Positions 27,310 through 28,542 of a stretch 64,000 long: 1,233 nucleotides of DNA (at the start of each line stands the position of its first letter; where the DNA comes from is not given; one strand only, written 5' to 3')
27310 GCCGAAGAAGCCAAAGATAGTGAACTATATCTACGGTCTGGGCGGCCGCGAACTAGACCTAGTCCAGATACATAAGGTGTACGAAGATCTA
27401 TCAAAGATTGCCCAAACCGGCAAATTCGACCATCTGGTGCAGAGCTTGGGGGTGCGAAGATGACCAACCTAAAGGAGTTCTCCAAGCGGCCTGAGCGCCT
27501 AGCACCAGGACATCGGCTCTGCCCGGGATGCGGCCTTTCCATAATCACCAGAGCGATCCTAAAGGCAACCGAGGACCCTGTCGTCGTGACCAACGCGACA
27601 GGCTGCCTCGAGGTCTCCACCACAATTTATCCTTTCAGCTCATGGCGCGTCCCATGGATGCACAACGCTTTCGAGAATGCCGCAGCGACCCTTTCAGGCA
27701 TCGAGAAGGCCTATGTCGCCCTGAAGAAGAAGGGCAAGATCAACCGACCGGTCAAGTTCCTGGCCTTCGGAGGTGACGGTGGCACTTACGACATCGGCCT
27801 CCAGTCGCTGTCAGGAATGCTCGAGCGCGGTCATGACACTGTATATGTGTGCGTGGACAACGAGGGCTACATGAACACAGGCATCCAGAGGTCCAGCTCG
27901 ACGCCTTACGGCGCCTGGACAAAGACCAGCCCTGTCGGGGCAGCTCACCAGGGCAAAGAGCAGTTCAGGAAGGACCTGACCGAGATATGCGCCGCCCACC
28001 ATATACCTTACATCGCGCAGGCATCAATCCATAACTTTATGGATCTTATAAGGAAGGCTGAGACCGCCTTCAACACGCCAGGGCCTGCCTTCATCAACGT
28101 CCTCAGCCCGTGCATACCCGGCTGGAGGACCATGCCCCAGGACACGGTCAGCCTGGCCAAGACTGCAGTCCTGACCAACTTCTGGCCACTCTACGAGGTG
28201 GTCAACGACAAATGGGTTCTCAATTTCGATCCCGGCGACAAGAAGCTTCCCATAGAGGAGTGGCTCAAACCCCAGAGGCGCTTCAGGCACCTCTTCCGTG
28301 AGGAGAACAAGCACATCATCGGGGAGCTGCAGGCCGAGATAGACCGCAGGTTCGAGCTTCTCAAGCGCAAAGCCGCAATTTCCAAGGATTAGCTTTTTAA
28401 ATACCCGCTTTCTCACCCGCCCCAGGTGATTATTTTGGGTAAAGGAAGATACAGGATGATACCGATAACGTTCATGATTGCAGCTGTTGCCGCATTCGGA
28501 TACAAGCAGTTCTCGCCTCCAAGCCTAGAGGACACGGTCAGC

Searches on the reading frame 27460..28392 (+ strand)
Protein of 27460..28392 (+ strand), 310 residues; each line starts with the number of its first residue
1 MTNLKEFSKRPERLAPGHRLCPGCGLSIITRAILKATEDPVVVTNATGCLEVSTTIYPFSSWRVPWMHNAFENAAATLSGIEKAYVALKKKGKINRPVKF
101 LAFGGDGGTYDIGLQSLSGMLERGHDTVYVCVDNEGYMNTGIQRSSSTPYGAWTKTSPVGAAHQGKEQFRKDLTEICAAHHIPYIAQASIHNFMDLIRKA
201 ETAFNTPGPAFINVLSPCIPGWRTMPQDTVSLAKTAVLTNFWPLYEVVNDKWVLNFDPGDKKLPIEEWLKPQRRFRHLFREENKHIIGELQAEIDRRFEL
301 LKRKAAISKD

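Call 40: search_protein_families(library=pfam, proteins=[window:27460-28392:+], max_evalue=0.000001)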
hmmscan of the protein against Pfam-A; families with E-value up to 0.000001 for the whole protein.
window:27460-28392:+ (310 aa): 1 family
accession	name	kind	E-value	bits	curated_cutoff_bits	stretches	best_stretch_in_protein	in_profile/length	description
PF02775.26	TPP_enzyme_C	-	1.8e-17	64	21.9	1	47-214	2-151/151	Thiamine pyrophosphate enzyme, C-terminal TPP binding domain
